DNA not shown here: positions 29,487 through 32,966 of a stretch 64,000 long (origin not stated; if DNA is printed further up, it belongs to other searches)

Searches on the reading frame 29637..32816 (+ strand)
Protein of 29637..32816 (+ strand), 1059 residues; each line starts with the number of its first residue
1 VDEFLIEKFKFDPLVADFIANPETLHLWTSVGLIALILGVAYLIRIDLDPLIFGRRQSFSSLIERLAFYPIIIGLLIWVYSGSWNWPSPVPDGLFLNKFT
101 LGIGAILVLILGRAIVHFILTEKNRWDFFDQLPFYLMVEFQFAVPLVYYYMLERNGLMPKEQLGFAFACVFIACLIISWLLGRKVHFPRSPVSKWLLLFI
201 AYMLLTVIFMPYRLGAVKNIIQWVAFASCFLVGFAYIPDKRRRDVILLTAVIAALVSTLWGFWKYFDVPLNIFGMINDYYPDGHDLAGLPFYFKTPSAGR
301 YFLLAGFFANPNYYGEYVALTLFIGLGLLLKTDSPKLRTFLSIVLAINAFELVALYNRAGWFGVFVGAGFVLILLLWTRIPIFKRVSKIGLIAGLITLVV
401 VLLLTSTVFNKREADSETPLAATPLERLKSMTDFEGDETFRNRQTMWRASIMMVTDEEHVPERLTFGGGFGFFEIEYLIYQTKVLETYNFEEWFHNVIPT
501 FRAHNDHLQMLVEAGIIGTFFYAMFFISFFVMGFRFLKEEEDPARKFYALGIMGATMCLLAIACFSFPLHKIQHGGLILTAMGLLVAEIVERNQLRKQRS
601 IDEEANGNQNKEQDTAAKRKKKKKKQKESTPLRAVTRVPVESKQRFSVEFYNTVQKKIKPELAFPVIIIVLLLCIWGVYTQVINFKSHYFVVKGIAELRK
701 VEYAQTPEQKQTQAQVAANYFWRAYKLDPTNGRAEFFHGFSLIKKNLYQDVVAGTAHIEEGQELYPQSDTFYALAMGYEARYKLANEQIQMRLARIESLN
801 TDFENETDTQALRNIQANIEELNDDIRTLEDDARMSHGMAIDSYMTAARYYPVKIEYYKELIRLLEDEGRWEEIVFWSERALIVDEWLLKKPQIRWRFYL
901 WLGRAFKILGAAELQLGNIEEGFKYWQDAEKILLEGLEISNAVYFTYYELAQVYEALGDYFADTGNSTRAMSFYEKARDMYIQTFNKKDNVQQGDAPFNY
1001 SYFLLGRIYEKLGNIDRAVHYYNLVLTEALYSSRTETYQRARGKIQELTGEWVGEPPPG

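Call 40: search_protein_families(library=pfam, proteins=[window:29637-32816:+], max_evalue=0.001)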
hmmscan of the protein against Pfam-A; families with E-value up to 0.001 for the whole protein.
window:29637-32816:+ (1059 aa): 9 families
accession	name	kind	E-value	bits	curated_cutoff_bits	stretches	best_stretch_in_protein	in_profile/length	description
PF04932.20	Wzy_C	-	4.5e-13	49.7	31.7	1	344-522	2-148/149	O-Antigen ligase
PF13424.12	TPR_12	-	1.8e-09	38.1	30.1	1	912-982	5-76/77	Tetratricopeptide repeat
PF13181.12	TPR_8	-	5.8e-06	26.5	25.7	1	1001-1027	3-29/34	Tetratricopeptide repeat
PF13428.12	TPR_14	-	2.1e-05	25.2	23.5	0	1002-1027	4-29/44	Tetratricopeptide repeat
PF00515.34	TPR_1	-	2.3e-05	24.5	27.8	0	1001-1026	3-28/34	Tetratricopeptide repeat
PF07719.23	TPR_2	-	5.5e-05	23.4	27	0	1001-1026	3-28/34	Tetratricopeptide repeat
PF09986.15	DUF2225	-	0.0005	20.3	21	0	949-1046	116-212/214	Uncharacterized protein conserved in bacteria (DUF2225)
PF10602.15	RPN7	-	0.00099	19.3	29.6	0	949-987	34-72/174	26S proteasome subunit RPN7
PF13374.12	TPR_10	-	0.001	19.5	27.5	0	951-987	2-38/42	Tetratricopeptide repeat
